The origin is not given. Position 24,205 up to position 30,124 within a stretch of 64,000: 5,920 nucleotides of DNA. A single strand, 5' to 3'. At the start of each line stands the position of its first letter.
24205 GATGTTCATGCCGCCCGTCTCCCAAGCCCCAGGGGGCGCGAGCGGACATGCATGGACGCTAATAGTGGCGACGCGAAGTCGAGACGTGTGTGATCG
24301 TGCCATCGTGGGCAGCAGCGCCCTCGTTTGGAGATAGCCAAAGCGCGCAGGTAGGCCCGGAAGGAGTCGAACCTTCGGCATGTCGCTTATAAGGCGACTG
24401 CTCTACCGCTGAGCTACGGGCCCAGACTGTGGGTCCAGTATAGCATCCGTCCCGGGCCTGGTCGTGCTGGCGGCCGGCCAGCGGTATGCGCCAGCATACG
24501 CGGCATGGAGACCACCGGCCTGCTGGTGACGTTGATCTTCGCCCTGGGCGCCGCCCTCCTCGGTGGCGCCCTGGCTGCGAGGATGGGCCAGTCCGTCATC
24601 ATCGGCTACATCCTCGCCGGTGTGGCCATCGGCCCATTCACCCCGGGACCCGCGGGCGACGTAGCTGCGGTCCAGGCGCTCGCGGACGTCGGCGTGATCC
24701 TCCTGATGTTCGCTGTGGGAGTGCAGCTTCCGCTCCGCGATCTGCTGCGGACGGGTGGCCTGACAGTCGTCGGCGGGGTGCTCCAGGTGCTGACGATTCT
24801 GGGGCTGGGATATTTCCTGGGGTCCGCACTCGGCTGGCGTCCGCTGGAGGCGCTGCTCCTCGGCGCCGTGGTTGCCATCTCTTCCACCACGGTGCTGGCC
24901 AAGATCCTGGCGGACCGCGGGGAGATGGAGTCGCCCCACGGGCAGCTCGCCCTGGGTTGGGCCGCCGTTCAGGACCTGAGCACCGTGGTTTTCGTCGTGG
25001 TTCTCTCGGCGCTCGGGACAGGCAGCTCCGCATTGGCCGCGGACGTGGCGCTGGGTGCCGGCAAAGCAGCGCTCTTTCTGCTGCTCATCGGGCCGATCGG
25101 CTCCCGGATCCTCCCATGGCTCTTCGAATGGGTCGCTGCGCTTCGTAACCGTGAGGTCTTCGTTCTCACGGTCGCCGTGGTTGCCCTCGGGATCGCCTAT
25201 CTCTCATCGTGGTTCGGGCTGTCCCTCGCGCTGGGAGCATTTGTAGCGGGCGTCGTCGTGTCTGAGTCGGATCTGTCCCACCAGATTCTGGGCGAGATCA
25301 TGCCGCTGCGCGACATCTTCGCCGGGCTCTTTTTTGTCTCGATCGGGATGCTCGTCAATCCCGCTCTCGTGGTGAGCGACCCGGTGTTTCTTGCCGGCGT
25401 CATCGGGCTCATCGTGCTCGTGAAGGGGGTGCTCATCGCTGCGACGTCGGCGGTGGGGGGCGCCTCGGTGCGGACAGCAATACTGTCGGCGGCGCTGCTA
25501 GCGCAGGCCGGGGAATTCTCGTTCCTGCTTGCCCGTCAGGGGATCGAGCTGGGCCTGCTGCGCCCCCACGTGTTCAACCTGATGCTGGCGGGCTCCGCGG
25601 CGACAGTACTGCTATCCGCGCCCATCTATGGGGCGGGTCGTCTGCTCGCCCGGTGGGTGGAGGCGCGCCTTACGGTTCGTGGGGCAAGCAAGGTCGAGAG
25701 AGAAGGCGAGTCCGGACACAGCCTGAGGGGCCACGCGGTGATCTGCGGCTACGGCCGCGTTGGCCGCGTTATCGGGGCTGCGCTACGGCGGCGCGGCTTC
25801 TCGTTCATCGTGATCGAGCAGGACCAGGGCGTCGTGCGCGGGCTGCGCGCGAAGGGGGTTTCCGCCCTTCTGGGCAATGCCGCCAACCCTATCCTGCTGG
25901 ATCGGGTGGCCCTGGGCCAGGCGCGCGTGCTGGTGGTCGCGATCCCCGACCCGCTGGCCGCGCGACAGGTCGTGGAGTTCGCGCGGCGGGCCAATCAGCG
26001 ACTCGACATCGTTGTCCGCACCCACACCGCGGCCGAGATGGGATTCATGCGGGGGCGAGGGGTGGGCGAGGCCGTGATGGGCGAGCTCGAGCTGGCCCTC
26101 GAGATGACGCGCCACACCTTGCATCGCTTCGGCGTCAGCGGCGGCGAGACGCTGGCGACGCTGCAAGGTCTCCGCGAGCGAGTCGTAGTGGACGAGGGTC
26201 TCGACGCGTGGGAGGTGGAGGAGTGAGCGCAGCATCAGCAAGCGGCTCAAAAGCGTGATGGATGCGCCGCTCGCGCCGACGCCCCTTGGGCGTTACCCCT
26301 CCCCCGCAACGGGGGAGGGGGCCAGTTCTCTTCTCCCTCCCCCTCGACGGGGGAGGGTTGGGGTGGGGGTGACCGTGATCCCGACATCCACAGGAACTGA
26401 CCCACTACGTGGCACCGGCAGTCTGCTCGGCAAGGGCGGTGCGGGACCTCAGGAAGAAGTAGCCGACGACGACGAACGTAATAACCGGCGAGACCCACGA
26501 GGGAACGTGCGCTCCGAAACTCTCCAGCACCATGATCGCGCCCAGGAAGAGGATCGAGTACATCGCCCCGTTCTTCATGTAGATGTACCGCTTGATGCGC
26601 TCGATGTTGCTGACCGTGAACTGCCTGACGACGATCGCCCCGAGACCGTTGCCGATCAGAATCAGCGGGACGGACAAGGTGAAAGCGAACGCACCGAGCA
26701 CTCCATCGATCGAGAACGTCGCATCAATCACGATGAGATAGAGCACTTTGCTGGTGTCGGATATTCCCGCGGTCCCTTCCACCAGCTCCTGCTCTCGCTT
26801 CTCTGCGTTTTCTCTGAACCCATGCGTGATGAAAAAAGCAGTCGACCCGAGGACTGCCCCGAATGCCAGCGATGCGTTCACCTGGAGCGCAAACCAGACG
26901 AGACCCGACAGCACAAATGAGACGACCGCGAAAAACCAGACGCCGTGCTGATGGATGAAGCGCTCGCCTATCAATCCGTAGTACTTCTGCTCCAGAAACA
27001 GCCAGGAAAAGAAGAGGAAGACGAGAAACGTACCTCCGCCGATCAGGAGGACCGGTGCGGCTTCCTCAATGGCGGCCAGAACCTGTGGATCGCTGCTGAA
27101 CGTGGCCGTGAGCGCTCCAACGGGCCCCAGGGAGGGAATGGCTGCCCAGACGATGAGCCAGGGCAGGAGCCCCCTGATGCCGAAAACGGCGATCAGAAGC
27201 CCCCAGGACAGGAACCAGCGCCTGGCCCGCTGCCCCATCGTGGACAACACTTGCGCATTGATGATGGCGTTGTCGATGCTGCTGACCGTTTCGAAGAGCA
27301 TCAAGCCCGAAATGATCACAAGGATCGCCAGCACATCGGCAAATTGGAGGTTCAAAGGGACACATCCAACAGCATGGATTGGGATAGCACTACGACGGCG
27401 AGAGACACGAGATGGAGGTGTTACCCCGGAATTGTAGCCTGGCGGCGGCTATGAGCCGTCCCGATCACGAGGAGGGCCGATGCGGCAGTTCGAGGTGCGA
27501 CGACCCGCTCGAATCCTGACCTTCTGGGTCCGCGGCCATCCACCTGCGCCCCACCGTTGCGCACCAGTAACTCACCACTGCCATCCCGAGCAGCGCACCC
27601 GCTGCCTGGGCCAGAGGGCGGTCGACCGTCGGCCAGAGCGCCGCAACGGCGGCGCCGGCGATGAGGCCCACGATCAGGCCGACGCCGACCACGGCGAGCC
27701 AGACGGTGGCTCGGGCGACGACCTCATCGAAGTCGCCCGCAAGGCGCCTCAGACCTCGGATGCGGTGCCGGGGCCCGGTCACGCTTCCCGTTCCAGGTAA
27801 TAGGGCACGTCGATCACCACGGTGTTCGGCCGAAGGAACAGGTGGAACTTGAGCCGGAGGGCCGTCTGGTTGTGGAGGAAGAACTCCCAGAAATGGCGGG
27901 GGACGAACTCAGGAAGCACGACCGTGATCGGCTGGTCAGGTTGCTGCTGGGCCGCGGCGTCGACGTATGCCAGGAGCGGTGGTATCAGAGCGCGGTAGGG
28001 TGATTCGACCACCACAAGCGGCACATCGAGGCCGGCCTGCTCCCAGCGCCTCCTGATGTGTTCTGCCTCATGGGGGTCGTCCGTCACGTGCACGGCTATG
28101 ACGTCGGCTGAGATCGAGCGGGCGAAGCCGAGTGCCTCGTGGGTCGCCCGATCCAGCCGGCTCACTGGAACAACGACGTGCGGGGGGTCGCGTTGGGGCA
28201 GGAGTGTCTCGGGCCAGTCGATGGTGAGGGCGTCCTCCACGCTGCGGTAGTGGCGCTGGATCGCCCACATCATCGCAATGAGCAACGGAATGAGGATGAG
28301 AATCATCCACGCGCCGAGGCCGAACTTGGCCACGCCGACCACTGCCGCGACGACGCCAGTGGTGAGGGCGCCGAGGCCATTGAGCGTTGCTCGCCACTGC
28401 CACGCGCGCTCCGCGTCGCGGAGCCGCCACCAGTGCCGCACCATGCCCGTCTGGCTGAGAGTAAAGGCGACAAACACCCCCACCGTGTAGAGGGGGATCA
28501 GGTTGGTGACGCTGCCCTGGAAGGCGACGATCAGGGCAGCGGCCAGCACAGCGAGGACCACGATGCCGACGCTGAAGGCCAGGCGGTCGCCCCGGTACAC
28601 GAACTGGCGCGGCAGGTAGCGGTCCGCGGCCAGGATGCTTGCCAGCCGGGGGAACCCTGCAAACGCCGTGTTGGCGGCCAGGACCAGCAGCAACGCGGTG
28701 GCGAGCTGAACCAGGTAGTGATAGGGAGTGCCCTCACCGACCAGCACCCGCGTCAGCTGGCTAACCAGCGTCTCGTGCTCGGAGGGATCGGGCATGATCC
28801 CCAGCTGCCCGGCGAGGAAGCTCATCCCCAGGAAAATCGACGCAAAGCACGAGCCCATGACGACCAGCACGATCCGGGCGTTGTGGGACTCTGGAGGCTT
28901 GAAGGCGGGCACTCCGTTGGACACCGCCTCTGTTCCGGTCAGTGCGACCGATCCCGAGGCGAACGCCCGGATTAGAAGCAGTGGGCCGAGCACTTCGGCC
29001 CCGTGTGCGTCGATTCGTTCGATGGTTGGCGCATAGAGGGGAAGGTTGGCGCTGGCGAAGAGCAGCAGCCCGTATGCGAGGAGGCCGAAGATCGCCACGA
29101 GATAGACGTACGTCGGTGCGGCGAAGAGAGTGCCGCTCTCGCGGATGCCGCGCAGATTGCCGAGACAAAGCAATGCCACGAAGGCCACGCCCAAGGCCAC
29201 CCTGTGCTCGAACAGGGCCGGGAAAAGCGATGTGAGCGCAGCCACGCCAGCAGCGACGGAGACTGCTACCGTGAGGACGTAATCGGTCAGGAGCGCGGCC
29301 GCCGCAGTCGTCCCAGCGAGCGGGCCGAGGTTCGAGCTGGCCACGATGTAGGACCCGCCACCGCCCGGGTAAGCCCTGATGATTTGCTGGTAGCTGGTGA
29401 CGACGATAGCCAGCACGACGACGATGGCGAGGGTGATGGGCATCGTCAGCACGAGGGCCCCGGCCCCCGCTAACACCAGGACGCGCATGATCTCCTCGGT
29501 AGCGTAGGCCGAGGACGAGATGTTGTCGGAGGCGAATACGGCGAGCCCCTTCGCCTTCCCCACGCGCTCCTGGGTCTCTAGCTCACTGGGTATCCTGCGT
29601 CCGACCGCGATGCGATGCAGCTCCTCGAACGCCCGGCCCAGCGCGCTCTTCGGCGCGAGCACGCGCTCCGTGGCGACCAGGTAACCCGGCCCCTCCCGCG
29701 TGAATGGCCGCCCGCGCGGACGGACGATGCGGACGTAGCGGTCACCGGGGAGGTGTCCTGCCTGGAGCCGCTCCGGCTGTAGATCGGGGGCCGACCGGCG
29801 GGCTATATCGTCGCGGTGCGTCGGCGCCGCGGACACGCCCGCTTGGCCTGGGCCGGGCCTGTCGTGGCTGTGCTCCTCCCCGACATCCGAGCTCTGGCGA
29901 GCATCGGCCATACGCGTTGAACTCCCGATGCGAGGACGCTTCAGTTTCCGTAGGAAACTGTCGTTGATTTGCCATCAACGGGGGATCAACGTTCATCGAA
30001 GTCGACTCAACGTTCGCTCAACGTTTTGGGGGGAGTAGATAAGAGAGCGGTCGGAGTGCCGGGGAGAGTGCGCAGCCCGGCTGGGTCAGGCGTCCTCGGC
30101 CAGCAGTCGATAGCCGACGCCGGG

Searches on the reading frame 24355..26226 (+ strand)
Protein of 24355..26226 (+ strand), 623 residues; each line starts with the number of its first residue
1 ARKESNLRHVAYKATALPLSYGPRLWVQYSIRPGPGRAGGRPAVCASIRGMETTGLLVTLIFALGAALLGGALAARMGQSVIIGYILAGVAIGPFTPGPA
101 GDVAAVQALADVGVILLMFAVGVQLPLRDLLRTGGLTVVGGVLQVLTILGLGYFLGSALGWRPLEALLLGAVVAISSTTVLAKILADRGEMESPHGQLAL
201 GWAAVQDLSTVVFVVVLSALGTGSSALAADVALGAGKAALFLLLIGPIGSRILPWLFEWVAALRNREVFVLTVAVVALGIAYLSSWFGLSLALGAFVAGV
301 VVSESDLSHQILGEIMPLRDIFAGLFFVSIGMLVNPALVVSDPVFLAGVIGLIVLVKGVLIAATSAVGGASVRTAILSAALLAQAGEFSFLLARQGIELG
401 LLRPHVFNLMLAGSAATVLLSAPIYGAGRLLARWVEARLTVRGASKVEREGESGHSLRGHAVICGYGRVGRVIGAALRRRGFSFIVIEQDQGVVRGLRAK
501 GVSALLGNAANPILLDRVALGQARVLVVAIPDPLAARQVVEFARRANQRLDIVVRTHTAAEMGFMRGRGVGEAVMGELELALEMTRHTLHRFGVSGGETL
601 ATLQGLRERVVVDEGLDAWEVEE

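Call 52: search_protein_families(library=pfam, proteins=[window:24355-26226:+], max_evalue=0.00001)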
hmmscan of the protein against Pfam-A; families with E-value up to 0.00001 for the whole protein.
window:24355-26226:+ (623 aa): 2 families
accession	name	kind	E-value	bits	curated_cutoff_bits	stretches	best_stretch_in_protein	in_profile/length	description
PF00999.27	Na_H_Exchanger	-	5.4e-54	183.9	26.2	1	66-419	3-363/375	Sodium/hydrogen exchanger, transmembrane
PF02254.24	TrkA_N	-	1.1e-20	74.5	23.8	1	462-575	2-115/116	TrkA-N domain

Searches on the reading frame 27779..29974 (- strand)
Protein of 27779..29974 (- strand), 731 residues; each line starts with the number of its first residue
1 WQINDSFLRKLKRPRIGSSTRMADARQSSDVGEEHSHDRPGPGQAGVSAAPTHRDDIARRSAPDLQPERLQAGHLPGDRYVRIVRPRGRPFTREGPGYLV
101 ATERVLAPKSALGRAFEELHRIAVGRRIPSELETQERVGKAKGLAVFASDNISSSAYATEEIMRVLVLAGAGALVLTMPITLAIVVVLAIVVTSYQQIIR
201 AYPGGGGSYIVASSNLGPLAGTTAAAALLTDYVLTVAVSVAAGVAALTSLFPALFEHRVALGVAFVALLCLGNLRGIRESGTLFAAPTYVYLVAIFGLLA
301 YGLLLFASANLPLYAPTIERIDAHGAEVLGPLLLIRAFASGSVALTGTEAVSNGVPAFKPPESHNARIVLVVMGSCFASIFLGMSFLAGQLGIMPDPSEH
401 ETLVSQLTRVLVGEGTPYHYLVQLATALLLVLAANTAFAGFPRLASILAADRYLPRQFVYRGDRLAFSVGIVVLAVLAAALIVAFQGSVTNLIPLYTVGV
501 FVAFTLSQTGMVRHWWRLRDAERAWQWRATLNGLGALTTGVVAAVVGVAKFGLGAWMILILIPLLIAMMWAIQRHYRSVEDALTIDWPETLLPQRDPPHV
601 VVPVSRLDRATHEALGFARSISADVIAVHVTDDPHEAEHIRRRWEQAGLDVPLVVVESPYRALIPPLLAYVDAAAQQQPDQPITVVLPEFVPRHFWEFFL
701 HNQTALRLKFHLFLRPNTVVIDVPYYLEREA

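Call 52: search_protein_families(library=pfam, proteins=[window:27779-29974:-], max_evalue=0.00001)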
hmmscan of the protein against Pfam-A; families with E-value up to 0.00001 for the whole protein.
window:27779-29974:- (731 aa): 1 family
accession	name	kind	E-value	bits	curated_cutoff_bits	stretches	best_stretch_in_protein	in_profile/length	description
PF13520.12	AA_permease_2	-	2.5e-24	86.4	27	1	152-548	15-406/427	Amino acid permease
